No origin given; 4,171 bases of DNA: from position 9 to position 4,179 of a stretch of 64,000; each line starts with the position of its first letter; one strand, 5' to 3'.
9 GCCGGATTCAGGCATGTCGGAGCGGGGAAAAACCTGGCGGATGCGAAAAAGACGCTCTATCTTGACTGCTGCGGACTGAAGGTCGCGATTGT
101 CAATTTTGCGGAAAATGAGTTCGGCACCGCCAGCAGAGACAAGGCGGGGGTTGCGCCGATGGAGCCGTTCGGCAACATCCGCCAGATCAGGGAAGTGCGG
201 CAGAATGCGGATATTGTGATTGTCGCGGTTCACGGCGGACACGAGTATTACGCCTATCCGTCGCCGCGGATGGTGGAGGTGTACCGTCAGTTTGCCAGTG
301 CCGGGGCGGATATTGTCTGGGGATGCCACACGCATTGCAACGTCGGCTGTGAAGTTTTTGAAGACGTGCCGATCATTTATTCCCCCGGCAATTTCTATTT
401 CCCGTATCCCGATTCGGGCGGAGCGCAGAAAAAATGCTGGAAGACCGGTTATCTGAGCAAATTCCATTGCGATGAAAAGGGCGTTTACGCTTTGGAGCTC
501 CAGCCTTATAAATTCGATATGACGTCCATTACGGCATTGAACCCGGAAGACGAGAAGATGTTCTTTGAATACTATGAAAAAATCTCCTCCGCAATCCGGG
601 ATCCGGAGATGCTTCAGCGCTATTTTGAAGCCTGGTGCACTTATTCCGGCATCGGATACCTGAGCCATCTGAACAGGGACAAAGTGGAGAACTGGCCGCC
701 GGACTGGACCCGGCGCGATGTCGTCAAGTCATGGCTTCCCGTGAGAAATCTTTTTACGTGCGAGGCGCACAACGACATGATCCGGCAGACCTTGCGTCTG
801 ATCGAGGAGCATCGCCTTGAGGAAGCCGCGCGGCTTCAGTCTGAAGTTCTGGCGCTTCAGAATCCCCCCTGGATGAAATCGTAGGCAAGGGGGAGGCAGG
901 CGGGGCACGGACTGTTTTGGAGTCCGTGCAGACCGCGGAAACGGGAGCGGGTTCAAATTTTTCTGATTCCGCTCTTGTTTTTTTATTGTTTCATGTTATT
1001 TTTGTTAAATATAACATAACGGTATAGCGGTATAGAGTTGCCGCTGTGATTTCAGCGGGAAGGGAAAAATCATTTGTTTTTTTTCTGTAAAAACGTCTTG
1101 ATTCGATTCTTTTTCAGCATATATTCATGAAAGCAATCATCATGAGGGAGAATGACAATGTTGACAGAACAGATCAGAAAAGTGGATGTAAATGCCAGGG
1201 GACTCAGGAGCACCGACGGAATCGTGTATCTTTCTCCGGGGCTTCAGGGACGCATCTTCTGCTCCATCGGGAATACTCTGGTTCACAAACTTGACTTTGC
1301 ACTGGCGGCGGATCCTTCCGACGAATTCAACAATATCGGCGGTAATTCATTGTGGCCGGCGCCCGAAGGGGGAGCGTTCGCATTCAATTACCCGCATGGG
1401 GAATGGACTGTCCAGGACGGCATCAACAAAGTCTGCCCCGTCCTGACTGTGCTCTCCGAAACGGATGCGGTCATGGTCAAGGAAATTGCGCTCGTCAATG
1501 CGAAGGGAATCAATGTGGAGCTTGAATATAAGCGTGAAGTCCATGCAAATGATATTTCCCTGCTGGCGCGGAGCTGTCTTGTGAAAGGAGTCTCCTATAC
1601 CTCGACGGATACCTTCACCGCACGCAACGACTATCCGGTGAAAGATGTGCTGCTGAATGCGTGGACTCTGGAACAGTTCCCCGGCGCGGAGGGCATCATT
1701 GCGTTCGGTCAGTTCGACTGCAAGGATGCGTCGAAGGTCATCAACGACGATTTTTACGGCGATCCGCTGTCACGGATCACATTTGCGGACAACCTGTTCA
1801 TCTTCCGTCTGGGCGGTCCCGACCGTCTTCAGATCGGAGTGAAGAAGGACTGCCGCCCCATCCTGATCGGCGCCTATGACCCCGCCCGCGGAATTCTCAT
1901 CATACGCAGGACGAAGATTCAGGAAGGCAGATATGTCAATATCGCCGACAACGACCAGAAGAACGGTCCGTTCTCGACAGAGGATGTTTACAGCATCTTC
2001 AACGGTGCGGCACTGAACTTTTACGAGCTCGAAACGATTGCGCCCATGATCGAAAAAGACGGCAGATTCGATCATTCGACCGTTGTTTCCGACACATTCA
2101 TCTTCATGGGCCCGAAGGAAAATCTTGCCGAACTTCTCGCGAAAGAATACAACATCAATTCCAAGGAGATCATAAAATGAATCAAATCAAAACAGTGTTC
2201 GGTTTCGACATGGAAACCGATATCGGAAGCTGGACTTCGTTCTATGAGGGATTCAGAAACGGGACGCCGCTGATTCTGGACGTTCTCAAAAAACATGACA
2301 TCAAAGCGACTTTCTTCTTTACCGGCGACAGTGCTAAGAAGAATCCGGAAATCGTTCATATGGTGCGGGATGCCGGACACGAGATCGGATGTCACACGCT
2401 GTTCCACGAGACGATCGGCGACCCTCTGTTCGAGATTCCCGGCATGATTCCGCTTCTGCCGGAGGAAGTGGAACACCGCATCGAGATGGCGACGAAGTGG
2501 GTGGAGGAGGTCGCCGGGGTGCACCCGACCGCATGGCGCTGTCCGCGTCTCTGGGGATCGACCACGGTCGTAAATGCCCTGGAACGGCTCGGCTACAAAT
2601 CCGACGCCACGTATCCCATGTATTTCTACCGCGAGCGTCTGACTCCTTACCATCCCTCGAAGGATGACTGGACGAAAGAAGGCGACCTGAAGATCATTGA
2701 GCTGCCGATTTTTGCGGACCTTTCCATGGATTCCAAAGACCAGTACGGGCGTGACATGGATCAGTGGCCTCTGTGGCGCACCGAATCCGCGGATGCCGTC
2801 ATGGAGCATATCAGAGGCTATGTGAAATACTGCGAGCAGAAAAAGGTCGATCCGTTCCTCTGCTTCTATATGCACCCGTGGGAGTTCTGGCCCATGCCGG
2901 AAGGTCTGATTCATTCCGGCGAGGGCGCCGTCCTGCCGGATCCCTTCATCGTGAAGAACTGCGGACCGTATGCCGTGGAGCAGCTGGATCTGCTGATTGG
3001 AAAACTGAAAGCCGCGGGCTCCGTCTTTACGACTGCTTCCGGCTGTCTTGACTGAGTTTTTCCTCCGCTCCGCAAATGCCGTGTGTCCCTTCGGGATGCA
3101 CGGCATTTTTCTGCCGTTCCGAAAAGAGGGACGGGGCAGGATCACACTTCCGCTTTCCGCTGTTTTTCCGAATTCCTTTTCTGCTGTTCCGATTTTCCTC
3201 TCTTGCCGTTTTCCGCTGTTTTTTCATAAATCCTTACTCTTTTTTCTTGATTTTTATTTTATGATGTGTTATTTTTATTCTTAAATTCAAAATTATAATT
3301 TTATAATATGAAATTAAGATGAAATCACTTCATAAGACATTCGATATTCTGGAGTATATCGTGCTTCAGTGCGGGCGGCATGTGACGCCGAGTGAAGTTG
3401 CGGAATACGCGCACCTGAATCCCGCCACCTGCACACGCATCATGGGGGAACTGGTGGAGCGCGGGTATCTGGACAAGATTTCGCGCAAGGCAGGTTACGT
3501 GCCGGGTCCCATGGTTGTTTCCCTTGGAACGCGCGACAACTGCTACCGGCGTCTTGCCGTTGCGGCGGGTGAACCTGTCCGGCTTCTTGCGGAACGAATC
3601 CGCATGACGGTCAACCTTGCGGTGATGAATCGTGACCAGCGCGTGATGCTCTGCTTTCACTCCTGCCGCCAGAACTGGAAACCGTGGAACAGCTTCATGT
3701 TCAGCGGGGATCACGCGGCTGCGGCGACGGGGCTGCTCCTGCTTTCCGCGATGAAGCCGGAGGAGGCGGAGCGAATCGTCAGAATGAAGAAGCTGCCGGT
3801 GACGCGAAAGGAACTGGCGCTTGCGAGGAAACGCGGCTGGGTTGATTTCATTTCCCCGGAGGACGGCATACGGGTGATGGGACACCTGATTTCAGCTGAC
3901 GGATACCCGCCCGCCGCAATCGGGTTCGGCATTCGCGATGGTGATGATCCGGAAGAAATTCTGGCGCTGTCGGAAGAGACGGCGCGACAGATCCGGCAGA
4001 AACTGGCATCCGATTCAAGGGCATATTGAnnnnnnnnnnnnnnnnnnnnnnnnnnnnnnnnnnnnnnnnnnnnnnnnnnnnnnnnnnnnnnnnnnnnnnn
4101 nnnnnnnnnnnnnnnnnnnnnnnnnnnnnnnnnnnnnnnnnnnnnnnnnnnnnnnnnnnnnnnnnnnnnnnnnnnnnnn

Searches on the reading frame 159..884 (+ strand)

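Call 82: search_protein_families(library=pfam, proteins=[window:159-884:+], max_evalue=0.001)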
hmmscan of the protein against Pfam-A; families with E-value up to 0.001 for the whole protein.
window:159-884:+ (241 aa): 1 family
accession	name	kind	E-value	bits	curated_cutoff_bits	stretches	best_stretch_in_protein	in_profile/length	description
PF09587.15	PGA_cap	-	1.6e-20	74.1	27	1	8-83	180-255/255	Bacterial capsule synthesis protein PGA_cap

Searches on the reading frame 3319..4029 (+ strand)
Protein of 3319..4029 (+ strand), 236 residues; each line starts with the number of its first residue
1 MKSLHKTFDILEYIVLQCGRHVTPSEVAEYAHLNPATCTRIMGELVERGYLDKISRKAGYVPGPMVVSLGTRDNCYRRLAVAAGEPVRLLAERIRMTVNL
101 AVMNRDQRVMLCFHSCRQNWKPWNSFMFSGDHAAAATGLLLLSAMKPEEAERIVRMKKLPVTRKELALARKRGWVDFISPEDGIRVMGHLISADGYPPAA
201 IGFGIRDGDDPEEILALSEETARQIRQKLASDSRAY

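Call 82: search_protein_families(library=pfam, proteins=[window:3319-4029:+], max_evalue=0.001)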
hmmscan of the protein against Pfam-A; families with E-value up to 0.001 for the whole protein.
window:3319-4029:+ (236 aa): 4 families
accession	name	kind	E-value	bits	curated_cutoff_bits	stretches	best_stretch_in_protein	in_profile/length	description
PF09339.16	HTH_IclR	-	1e-06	28.8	22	1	3-52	1-49/52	IclR helix-turn-helix domain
PF12802.13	MarR_2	-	4.2e-06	27.3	27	1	8-54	8-53/61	MarR family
PF13412.12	HTH_24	-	0.00027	20.9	21.9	0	7-51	5-47/48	Winged helix-turn-helix DNA-binding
PF13545.12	HTH_Crp_2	-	0.00042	20.7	27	0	21-55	22-56/70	Crp-like helix-turn-helix domain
